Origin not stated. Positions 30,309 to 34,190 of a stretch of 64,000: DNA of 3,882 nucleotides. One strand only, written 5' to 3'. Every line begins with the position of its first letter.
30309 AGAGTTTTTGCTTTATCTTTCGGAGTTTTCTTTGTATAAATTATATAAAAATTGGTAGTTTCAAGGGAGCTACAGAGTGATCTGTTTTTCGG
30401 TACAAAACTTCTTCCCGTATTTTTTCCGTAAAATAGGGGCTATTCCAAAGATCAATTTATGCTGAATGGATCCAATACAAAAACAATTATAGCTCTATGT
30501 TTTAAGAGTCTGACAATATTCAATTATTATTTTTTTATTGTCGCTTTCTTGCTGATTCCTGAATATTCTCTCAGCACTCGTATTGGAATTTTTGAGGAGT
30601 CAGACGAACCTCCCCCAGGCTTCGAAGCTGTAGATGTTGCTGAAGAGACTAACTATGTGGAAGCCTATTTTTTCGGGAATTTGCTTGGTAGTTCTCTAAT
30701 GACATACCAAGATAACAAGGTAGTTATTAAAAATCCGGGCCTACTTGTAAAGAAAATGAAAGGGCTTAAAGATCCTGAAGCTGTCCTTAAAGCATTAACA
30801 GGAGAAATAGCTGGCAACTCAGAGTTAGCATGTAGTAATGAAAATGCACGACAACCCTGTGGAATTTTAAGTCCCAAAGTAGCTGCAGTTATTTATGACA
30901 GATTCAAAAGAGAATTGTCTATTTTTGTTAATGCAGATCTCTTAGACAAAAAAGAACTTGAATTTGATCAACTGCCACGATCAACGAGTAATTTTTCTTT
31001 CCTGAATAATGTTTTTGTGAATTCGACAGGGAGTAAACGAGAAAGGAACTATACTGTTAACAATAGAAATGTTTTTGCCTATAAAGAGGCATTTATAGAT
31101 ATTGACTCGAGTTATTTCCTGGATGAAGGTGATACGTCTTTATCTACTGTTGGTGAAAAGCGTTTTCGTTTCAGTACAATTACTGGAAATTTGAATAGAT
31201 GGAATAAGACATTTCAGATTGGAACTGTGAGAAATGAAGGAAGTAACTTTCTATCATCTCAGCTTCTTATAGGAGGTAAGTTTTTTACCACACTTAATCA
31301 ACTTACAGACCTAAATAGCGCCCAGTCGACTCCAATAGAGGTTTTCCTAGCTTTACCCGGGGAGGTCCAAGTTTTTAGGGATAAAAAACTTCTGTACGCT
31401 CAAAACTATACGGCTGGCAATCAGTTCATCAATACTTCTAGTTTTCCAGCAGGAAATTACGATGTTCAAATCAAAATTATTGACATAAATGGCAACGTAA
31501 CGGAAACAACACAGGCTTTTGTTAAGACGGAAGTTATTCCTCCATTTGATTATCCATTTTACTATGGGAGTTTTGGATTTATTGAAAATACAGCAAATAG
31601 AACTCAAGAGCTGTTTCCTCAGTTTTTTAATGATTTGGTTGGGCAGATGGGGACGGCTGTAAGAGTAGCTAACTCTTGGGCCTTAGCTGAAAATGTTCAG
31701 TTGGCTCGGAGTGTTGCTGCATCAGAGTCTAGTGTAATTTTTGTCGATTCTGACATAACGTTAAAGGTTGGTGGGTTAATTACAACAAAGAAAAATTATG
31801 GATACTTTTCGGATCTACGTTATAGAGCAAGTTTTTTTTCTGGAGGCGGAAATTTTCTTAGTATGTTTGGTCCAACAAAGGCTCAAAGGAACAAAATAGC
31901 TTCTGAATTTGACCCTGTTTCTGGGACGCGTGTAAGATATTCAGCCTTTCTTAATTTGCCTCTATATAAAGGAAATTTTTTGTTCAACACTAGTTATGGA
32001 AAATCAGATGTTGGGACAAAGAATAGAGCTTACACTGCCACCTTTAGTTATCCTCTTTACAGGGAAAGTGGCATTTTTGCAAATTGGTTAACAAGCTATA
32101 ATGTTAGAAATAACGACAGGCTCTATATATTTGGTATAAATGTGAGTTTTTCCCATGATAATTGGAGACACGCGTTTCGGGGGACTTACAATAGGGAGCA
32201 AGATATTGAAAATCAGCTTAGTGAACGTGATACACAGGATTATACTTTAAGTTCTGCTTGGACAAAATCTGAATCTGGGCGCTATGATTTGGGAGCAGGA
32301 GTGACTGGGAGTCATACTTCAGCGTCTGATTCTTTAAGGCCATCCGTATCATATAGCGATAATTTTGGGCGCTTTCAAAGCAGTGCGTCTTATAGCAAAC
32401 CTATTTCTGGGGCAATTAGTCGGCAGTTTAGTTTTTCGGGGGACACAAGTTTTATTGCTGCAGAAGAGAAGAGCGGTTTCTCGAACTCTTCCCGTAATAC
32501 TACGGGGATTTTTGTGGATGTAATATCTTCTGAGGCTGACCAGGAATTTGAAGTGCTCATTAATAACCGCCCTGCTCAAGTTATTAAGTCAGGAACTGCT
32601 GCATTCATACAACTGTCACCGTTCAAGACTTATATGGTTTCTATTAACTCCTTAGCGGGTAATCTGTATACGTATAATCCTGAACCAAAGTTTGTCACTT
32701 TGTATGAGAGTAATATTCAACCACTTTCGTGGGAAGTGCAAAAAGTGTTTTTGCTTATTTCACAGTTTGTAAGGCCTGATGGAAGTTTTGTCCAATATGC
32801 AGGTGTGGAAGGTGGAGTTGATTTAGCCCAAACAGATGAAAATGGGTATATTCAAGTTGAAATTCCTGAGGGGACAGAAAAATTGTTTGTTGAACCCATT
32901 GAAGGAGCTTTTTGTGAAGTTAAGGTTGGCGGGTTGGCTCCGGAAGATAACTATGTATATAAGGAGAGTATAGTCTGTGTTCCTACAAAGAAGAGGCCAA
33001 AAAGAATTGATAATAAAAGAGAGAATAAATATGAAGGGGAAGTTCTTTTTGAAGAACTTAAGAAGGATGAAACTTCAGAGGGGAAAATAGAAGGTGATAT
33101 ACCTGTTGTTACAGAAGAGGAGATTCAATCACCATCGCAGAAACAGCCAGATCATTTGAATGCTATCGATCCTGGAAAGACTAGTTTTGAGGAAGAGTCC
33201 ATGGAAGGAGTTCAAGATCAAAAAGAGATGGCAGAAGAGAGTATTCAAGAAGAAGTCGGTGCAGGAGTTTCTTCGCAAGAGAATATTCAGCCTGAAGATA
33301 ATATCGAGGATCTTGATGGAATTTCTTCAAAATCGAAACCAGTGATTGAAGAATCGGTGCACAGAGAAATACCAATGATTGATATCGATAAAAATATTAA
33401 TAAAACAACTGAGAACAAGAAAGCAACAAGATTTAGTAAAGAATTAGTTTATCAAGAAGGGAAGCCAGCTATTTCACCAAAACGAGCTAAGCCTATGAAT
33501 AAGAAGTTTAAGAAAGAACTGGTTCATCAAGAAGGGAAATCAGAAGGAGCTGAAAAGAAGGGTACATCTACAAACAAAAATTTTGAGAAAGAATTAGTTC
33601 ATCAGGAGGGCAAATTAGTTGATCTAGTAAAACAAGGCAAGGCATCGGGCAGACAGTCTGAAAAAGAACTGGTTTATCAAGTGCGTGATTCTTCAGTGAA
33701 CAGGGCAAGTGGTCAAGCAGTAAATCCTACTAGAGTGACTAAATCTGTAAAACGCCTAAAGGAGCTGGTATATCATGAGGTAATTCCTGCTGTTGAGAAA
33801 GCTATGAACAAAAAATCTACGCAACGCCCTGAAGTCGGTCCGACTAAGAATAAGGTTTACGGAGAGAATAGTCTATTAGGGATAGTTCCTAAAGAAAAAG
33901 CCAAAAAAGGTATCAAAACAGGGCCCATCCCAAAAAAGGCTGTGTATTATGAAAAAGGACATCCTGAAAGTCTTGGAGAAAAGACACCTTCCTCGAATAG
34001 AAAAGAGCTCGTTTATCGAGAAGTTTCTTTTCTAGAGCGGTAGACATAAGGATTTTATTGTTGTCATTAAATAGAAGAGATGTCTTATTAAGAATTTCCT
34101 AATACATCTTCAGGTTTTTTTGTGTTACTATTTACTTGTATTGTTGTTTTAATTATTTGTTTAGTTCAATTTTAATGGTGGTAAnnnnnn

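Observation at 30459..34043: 1194-aa usher-like outer-membrane protein with a C-terminal KELV[YH]QEG repeat array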

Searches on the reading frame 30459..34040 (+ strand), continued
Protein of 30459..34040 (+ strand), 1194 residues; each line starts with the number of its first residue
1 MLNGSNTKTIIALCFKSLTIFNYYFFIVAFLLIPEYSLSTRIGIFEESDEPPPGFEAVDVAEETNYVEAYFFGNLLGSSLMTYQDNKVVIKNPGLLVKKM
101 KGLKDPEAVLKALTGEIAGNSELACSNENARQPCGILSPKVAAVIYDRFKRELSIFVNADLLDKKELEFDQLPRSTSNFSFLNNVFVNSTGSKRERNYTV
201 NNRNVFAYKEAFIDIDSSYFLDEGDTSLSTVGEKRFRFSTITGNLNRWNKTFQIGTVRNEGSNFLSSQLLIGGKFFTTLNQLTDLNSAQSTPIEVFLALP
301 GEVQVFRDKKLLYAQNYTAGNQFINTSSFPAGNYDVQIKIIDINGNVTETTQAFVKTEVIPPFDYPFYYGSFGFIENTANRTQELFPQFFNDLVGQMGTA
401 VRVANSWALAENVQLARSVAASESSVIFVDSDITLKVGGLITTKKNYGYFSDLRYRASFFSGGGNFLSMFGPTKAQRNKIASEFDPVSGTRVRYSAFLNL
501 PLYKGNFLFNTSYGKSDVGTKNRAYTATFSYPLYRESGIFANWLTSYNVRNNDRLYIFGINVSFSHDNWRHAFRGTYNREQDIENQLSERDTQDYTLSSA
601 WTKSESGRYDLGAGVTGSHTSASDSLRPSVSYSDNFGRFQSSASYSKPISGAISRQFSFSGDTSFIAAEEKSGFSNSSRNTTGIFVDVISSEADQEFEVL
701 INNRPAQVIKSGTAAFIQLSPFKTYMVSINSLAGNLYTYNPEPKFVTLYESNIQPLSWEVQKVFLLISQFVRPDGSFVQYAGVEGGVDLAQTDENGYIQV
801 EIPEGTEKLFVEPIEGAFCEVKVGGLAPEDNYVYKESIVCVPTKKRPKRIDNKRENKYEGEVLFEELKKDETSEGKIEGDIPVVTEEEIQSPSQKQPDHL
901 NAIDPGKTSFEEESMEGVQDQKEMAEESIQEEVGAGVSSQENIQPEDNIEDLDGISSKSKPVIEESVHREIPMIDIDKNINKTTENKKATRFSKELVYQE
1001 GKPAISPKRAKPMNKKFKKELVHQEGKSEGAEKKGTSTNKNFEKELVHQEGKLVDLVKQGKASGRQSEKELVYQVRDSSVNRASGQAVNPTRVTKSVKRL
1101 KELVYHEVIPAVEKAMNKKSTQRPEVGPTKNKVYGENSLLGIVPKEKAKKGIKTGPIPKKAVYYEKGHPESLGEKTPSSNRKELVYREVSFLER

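Call 58: predict_structure(alignment_id=A1)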
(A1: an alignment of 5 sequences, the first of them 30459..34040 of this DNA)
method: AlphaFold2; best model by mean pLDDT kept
length: 1194 residues; sequences in the alignment: 5
mean_pLDDT: 44.3   pTM: 0.30
mean pLDDT of the five models: 44.3, 43.5, 43.4, 41.0, 38.8
residues with pLDDT >= 90: 0; 70-90: 217; 50-70: 203; < 50: 774
segments of 3 or more residues with pLDDT < 50: 1-61, 116-140, 165-290, 357-409, 411-422, 424-433, 435-437, 441-445, 474-488, 517-519, 567-569, 581-650, 652-681, 749-751, 846-1194
pLDDT, mean of each block of 10 residues (from residue 1): 28 30 28 26 26 34 65 68 65 80 75 51 33 35 57 65 44 26 30 33 33 35 29 28 24 24 24 27 29 63 80 77 69 74 67 49 27 27 31 34 41 40 45 49 54 61 66 50 42 73 72 60 73 62 76 69 55 55 40 40 32 26 34 39 36 35 39 35 71 78 78 63 72 70 67 69 80 80 74 82 77 72 57 70 53 28 25 26 24 25 25 25 28 24 25 26 25 28 26 24 25 25 21 26 34 37 37 28 25 30 38 36 27 24 24 23 25 25 25 26
secondary structure, 60 per line:
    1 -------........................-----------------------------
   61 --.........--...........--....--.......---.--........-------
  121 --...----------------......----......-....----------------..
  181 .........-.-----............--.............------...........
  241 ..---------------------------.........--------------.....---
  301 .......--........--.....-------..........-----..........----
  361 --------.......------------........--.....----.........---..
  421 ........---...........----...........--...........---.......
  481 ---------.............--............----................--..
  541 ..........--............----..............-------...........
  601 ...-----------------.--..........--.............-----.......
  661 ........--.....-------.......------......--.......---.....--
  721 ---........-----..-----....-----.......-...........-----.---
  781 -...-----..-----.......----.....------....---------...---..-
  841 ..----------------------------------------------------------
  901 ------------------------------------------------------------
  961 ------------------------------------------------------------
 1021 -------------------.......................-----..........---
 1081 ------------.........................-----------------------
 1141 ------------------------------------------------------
elements in order (helices of 4 or more, strands of 3 or more residues): H8-31 E63-71 E74-84 E87-90 H93-99 H106-113 E142-147 E152-157 E179-189 E197-208 E211-223 E230-242 E270-278 E293-297 E301-307 E310-317 E320-324 E332-341 E347-356 E369-375 H388-395 E398-402 E407-415 E419-428 E432-442 E447-457 E460-470 H474-480 E490-502 E505-516 E521-536 E539-550 E553-564 E569-582 E590-603 E624-633 E636-648 E654-668 E671-675 E683-689 E696-701 E704-710 E714-718 E724-731 E744-747 E753-759 E761-771 E782-784 E797-803 E808-812 E819-822 E832-834 H1040-1062 H1068-1077 H1093-1117

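Call 81: list_cluster_members(proteins=[P0024, P0032, P0058, P0140, P0143, P0142, P0105, P0006, P0007, P0001])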
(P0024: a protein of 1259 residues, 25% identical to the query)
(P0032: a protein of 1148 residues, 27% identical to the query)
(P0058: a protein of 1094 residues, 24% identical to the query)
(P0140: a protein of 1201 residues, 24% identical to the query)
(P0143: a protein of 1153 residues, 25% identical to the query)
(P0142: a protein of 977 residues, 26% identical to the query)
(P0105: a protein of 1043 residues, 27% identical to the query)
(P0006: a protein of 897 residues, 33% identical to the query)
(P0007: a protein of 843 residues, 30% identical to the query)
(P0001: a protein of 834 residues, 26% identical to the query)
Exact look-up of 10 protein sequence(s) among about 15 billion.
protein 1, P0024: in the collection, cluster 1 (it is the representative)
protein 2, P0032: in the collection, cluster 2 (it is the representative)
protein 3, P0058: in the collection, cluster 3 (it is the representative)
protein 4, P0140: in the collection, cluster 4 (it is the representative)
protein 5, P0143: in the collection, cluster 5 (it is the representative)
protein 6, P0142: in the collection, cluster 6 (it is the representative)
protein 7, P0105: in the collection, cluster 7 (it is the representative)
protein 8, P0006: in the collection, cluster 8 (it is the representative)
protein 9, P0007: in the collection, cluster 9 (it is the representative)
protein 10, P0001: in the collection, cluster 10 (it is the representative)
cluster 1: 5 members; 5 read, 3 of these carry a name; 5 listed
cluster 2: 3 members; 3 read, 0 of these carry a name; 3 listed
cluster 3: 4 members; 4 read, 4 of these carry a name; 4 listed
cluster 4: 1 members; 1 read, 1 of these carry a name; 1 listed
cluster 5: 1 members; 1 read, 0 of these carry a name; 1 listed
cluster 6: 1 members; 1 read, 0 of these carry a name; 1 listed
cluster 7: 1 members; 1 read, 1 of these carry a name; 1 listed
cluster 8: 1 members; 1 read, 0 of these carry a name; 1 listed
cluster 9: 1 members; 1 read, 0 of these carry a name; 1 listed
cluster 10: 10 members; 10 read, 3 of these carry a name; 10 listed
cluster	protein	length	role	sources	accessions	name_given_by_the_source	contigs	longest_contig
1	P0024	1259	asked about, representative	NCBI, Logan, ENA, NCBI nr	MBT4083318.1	MAG: hypothetical protein HOE83_05995 [Alphaproteobacteria bacterium] | hypothetical protein [Alphaproteobacteria bacterium]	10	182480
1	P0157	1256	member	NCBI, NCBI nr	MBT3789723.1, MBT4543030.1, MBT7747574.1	MAG: hypothetical protein HN725_19970 [Alphaproteobacteria bacterium] | hypothetical protein [Alphaproteobacteria bacterium]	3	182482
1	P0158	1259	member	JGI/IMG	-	Mat/Ecp fimbriae outer membrane usher protein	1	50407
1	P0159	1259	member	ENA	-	-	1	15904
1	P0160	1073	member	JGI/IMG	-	-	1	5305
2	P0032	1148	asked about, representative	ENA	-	-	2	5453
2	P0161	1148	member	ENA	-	-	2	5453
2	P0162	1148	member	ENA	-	-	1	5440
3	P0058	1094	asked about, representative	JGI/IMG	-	hypothetical protein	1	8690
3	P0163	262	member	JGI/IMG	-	ribonuclease E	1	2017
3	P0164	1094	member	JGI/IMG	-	hypothetical protein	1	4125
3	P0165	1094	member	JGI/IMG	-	hypothetical protein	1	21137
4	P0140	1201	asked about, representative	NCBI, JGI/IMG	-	hypothetical protein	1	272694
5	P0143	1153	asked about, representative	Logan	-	-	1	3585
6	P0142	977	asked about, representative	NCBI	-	-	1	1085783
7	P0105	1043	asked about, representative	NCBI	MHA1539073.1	MAG: CS1-pili formation C-terminal domain-containing protein [Alphaproteobacteria ...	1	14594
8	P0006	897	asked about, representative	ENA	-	-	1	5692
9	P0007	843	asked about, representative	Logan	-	-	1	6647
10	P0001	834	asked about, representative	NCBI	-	-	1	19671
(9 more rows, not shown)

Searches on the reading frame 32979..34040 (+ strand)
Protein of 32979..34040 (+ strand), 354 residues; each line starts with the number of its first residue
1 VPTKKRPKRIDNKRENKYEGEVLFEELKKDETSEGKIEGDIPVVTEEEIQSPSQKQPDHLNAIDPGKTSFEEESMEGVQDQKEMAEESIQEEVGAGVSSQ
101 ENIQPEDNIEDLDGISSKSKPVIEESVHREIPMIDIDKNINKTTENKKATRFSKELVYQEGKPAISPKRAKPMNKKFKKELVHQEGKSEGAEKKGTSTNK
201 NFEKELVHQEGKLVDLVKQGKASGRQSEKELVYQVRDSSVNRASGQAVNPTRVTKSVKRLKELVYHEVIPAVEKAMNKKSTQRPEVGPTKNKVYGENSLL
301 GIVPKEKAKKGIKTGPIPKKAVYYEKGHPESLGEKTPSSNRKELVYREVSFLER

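Call 20: find_homologous_proteins(query=window:32979-34040:+, max_evalue=0.1)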
Query window:32979-34040:+: 5146 candidates shared short words with the query, none scored E <= 0.1.

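Call 46: search_protein_families(library=pfam, proteins=[window:32979-34040:+], max_evalue=0.01)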
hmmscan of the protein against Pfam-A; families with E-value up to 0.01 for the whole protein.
window:32979-34040:+ (354 aa): 0 families
